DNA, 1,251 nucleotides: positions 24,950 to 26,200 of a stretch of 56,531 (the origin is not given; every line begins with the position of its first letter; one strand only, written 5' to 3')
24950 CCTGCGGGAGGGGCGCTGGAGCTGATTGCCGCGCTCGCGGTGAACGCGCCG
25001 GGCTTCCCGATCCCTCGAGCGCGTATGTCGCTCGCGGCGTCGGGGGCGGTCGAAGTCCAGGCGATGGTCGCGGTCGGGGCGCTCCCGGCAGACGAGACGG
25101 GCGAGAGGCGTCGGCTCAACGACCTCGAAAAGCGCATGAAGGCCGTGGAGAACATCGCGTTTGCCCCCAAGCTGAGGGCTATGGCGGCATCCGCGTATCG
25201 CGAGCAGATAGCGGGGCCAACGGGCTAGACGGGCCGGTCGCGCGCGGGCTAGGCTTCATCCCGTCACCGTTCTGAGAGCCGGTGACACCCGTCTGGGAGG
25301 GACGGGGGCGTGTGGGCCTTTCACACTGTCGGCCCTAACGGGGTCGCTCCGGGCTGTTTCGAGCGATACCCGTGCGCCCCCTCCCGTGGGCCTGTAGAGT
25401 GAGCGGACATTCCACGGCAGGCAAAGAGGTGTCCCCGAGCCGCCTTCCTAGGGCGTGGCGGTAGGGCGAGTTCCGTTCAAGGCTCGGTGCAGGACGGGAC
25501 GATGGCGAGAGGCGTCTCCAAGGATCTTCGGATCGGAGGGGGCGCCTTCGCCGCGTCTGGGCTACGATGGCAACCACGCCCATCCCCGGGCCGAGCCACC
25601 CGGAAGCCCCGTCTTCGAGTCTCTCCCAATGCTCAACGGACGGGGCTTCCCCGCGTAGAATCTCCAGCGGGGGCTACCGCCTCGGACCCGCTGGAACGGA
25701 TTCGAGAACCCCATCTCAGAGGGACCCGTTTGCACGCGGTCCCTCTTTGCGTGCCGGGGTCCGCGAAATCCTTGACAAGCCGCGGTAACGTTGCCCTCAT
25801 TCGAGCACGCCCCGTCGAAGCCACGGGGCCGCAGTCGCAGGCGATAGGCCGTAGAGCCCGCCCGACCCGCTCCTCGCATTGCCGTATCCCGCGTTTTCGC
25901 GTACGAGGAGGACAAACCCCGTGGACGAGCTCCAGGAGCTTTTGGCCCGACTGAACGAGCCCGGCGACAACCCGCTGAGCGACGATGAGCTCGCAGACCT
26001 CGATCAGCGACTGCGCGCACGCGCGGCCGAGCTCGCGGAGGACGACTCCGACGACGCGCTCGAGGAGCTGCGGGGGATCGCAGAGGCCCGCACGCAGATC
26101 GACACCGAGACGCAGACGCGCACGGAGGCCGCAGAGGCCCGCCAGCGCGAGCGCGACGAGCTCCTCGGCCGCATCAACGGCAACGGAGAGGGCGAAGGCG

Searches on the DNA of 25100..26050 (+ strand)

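Call 4: search_rna_families(source=window, start=25100, end=26050, threshold=evalue, max_evalue=10, show_alignments=3)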
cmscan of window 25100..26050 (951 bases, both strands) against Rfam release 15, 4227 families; matches with E-value up to 10: 4.
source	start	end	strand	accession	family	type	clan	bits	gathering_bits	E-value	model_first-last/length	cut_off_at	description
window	25584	25672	-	RF00639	mir-515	Gene; miRNA;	CL00096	18.5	68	1.3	1-87/87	no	mir-515 microRNA precursor family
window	25720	25793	-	RF01679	P36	Gene; sRNA;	-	18.1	36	0.7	1-61/61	no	Pseudomonas sRNA P36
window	25650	25692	-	RF01954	SOX2OT_exon4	Gene; lncRNA;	-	12.7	40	8.7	1-109/109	no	SOX2 overlapping transcript exon 4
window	25536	25745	-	RF02357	RNaseP-T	Gene; ribozyme;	CL00002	11.4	60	8.4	1-208/208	no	RNaseP truncated form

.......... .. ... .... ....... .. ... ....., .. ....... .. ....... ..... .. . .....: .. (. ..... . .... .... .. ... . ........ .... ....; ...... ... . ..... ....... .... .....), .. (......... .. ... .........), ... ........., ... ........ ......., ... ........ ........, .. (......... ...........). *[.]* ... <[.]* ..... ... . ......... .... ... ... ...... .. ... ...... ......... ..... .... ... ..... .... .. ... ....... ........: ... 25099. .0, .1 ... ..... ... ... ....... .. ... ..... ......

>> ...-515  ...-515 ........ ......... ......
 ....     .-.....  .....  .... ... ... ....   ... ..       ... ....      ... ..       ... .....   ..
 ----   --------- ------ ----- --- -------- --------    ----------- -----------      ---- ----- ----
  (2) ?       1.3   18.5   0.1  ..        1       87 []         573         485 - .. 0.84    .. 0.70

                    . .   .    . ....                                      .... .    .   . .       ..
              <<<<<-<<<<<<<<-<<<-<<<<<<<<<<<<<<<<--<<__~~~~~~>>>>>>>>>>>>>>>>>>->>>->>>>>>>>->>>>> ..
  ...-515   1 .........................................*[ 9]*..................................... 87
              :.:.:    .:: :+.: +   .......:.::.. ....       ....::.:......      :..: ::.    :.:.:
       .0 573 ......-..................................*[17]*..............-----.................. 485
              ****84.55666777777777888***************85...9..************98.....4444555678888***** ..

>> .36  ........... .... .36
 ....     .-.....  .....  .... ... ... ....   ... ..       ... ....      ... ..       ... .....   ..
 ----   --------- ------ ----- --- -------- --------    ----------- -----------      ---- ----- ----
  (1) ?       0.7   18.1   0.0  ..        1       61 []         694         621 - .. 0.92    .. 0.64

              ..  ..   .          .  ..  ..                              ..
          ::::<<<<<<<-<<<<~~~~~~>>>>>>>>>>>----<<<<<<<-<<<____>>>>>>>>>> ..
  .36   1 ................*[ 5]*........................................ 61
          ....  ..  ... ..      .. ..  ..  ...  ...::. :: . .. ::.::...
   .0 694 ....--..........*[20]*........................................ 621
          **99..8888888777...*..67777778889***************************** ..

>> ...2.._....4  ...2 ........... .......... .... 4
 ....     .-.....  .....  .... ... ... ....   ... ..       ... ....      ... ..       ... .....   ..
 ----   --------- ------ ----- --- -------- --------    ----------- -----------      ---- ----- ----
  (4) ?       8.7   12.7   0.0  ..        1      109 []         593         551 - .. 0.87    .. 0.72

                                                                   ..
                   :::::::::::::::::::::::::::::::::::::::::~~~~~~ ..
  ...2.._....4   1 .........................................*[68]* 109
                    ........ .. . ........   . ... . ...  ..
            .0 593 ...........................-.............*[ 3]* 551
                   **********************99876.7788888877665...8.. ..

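Call 9: search_dna_similar(query=window:25229-25920:+, collection=phages, mode=distant, max_rows=40)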
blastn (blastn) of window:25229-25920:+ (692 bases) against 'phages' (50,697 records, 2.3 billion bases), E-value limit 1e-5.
No match.

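Call 52: search_dna_similar(query=window:25229-25920:+, collection=plasmids, mode=distant, max_rows=10)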
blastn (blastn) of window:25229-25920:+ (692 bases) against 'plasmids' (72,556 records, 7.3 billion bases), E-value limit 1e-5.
No match.

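Call 84: build_rna_model(alignment_id=A3)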
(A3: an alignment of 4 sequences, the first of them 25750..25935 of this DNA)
Model R1 built from alignment A3 (4 sequences, 189 columns); structure: RNAalifold consensus.
model positions 187; base pairs 45; branch points 4; effective number of sequences 1.26; information 0.59 bits per position. Calibrated on 0.2 Mb of random sequence (short: E-values are rough).
structure used (alignment columns):
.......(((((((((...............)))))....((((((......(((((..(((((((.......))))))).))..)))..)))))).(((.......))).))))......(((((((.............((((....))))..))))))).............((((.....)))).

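Call 85: search_with_rna_model(model_id=R1, sources=[window, L001, L002, L005, L007, L008, L009, L010, L017, L019, L020], max_evalue=10, show_alignments=6)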
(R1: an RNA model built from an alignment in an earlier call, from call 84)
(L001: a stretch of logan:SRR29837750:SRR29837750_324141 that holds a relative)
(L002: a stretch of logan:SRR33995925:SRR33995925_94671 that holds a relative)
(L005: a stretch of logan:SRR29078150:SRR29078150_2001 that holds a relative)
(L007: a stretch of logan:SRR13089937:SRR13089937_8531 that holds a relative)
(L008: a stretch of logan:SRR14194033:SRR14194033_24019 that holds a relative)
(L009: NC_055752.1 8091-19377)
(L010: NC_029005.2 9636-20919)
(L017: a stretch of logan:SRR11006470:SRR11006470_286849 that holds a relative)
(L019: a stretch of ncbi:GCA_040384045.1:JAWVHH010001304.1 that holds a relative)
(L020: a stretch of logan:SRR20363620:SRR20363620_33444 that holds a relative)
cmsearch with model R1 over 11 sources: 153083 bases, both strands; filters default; matches with E-value up to 10: 10.
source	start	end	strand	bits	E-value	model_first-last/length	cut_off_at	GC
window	25750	25935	+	215.1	5.2e-54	1-187/187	no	0.67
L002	5831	6015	+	195.1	8.1e-49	1-187/187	no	0.66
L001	222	402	+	138.1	4.8e-34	1-187/187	no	0.66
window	38125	38222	+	11.1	0.37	1-187/187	no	0.7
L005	8602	8667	-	9.2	1.1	1-187/187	no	0.71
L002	3934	4062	+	9.1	1.2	1-187/187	no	0.67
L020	3811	3871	-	8.5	1.7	1-187/187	no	0.79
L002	6653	6752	-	8.3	1.9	11-111/187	no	0.7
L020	4732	4810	-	5.7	8.8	40-109/187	no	0.76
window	43935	43959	+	5.6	9.3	12-36/187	no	0.6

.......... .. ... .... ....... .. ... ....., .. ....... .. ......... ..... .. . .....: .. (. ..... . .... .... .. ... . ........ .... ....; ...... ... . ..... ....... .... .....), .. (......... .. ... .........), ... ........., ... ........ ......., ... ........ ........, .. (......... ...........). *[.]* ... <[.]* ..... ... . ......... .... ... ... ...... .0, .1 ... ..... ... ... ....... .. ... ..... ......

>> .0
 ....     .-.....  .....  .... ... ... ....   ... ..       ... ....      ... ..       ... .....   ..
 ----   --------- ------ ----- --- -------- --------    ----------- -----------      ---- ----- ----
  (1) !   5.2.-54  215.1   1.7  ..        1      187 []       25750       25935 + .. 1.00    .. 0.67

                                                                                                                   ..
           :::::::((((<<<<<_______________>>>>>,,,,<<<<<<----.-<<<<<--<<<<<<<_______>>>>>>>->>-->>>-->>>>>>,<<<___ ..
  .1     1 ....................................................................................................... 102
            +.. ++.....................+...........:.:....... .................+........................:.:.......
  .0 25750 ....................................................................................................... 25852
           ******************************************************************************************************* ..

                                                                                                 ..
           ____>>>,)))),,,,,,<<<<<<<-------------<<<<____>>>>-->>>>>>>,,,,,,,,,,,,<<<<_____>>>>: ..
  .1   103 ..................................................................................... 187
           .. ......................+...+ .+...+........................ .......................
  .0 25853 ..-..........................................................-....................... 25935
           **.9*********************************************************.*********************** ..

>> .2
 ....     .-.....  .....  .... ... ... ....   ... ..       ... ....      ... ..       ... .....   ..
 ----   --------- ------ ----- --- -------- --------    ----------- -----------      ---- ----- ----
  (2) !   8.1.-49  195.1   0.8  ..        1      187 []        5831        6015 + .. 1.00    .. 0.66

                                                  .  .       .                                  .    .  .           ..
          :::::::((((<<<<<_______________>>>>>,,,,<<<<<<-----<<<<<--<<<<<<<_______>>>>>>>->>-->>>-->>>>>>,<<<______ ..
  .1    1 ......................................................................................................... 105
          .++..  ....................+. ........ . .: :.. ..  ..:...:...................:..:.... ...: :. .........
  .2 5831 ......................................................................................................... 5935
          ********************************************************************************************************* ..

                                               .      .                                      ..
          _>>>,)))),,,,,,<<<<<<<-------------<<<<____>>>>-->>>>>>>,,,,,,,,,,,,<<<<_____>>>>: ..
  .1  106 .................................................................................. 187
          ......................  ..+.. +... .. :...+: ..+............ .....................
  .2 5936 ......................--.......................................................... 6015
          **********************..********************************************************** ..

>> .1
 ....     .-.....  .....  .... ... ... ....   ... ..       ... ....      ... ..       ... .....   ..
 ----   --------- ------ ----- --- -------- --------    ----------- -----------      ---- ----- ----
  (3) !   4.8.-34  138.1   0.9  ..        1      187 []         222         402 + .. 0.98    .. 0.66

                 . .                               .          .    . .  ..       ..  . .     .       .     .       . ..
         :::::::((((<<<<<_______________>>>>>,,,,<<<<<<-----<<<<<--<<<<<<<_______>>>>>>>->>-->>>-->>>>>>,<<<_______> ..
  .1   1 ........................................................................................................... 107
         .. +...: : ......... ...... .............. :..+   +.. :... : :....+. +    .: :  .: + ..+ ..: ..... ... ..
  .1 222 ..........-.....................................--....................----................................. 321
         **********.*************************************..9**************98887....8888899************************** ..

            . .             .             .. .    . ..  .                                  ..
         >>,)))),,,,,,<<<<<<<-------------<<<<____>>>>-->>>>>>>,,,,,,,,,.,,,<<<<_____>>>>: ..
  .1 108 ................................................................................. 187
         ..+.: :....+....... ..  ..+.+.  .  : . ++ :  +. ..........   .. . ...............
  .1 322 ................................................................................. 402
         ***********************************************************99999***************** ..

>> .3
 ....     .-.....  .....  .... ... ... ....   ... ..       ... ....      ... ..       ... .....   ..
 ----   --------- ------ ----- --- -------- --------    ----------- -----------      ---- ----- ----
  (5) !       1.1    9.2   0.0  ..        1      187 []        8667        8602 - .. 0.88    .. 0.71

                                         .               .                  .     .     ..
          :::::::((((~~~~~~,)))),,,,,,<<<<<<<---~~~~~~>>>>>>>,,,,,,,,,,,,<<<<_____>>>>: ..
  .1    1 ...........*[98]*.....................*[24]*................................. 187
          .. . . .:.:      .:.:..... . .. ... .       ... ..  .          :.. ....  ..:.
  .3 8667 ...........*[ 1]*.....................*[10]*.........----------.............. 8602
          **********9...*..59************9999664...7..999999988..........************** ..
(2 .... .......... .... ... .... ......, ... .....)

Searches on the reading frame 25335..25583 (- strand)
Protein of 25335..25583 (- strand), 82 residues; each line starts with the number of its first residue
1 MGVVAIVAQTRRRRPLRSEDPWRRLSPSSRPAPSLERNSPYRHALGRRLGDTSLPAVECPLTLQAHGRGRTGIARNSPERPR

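Call 82: search_protein_families(library=phrogs, proteins=[window:25335-25583:-], max_evalue=0.1)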
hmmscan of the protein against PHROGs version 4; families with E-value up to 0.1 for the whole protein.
window:25335-25583:- (82 aa): 0 families

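Call 83: search_protein_families(library=pfam, proteins=[window:25335-25583:-], max_evalue=0.1)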
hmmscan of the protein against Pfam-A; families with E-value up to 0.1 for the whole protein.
window:25335-25583:- (82 aa): 0 families
